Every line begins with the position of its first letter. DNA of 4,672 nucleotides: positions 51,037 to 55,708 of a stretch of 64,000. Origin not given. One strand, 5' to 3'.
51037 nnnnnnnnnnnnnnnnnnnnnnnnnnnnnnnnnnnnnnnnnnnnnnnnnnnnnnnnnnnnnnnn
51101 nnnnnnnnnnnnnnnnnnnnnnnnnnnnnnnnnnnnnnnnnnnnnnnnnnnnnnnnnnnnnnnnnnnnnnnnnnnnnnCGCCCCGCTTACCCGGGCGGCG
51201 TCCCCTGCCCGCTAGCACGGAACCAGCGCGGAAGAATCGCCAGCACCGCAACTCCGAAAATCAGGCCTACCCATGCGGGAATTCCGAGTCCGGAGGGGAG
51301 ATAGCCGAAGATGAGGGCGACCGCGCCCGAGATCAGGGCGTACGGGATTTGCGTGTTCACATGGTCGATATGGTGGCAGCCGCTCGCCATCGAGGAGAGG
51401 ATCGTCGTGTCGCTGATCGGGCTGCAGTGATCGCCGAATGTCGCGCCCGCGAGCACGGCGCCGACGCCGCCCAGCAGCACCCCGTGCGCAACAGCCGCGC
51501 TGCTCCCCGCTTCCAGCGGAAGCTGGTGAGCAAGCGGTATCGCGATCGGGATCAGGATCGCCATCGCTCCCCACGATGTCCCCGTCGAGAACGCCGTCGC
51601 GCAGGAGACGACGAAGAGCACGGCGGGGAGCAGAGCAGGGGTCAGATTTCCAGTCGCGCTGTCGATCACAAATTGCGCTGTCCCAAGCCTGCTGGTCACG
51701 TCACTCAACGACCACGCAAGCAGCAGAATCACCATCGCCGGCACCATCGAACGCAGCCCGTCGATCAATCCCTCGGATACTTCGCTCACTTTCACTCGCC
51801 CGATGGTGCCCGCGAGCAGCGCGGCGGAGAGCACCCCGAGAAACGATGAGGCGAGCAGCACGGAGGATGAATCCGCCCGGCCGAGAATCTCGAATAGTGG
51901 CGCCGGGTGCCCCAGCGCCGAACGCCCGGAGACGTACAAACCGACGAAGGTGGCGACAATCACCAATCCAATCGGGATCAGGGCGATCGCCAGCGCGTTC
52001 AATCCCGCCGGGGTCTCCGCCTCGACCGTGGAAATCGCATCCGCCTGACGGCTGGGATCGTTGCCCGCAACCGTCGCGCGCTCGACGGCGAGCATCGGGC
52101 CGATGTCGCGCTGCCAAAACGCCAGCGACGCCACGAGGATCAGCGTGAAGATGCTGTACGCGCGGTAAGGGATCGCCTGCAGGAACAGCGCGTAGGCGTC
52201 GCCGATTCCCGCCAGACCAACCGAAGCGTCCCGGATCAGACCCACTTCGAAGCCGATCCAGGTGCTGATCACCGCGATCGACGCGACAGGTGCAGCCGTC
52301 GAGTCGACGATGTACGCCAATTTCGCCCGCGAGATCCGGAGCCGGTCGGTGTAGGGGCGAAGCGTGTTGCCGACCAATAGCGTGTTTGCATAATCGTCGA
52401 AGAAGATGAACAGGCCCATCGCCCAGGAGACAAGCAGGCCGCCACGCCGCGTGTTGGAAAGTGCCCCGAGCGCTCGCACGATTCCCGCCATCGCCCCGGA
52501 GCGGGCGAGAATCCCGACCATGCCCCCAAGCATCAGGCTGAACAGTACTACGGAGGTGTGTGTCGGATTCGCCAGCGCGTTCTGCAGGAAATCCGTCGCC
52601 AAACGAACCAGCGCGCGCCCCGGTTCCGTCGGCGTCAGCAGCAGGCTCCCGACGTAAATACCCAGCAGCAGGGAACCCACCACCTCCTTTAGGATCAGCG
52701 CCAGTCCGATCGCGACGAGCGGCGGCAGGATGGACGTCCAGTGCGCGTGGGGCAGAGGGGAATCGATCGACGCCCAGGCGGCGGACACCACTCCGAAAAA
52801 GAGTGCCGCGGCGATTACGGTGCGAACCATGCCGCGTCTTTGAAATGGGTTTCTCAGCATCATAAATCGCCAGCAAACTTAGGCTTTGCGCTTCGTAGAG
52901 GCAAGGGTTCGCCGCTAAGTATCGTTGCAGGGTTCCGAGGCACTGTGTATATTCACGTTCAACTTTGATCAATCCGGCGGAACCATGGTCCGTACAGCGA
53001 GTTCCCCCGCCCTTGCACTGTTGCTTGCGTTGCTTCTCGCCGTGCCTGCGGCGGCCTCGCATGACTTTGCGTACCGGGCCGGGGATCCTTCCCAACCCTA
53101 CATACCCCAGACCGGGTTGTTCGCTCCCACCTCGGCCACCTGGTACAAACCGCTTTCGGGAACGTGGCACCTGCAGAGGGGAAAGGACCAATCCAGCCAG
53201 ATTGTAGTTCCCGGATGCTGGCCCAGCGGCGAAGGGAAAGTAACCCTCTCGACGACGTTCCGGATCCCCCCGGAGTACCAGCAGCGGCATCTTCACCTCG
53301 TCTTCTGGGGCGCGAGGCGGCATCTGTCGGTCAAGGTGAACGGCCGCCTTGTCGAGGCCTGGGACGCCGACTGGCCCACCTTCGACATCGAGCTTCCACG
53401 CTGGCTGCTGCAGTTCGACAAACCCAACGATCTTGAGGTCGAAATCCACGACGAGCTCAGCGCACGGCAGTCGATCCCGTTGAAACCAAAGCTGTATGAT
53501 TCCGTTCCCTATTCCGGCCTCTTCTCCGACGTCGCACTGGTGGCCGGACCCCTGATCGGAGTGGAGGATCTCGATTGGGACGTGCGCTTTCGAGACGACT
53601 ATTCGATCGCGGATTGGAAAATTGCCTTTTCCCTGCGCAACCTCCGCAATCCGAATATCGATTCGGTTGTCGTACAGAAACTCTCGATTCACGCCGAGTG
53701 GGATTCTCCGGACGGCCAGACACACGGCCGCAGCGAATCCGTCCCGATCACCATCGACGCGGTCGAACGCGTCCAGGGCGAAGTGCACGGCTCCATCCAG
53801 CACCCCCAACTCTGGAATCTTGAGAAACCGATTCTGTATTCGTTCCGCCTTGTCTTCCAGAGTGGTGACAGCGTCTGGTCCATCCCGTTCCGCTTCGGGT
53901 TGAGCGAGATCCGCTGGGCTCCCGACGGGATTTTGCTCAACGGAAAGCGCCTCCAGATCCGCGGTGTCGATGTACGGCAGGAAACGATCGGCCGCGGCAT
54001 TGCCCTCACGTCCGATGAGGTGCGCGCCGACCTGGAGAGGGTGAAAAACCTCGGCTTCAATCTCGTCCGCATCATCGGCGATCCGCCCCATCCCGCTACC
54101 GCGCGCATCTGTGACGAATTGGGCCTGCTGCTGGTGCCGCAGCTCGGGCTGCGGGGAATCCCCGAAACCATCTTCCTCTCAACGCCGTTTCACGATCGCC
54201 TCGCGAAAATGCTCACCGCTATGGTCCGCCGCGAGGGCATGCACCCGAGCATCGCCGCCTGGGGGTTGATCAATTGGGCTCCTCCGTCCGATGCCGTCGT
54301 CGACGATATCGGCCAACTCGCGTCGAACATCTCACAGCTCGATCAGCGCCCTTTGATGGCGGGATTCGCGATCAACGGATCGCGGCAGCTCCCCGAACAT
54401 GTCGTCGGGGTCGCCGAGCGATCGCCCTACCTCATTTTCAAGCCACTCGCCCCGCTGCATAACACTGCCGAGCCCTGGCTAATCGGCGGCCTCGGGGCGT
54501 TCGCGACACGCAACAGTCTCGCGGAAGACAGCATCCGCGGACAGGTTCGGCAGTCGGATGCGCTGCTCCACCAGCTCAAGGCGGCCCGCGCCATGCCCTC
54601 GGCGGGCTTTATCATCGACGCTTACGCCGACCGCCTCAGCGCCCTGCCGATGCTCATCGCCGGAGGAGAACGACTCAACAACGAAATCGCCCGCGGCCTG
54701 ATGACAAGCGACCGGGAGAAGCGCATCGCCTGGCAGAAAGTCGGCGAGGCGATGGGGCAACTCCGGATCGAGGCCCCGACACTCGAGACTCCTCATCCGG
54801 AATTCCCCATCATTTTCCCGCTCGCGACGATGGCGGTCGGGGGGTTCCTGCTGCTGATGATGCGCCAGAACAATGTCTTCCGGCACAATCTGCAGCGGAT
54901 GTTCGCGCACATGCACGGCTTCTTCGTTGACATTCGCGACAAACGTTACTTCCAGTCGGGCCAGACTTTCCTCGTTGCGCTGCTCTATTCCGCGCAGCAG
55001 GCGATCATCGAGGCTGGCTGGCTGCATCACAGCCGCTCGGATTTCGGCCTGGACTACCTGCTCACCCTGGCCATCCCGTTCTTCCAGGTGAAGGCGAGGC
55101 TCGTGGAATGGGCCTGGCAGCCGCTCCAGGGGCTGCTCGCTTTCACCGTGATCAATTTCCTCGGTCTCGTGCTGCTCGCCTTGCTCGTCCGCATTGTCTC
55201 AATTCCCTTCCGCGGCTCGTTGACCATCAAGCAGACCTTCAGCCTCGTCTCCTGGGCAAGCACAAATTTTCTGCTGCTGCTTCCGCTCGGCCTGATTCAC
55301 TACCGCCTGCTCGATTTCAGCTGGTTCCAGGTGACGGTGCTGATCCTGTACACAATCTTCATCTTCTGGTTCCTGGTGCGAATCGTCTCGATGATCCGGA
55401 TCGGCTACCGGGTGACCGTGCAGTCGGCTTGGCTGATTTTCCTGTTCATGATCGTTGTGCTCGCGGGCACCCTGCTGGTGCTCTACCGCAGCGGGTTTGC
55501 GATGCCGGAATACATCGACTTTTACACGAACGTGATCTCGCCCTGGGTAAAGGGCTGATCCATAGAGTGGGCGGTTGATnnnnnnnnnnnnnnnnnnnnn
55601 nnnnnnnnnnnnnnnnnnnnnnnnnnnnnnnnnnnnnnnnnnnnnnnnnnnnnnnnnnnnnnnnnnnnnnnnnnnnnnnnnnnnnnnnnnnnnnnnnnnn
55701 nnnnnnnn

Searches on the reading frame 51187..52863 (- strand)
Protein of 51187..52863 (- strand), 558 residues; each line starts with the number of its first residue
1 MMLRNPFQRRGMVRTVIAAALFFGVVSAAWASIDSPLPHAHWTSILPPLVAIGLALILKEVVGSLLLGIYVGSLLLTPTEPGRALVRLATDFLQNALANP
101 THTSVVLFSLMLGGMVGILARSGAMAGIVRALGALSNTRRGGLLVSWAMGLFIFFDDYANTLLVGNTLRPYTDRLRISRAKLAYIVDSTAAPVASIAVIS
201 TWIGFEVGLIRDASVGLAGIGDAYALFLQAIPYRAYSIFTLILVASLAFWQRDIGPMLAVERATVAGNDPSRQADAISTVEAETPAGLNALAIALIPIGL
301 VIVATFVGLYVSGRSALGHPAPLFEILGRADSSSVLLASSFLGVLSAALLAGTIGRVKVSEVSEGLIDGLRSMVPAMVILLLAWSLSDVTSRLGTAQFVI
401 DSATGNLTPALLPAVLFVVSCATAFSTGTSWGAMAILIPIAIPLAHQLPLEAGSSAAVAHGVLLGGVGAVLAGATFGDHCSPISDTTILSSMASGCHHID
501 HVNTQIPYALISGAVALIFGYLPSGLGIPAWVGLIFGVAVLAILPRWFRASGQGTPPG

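Call 40: search_protein_families(library=pfam, proteins=[window:51187-52863:-], max_evalue=0.0001)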
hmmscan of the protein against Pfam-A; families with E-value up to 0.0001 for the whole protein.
window:51187-52863:- (558 aa): 1 family
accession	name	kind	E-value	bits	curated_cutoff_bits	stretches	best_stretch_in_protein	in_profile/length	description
PF03553.21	Na_H_antiporter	-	5.3e-51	174.1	23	1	199-520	7-299/303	Na+/H+ antiporter family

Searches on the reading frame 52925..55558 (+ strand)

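Call 40: search_protein_families(library=pfam, proteins=[window:52925-55558:+], max_evalue=0.0001)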
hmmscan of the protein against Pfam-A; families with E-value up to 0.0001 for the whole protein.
window:52925-55558:+ (877 aa): 2 families
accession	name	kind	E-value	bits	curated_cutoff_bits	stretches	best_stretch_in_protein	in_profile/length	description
PF02836.23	Glyco_hydro_2_C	-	8.2e-10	38.7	21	1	335-474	7-154/302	Glycosyl hydrolases family 2, TIM barrel domain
PF00703.27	Glyco_hydro_2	-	2.8e-05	25.3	23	1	223-326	13-108/109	Glycosyl hydrolases family 2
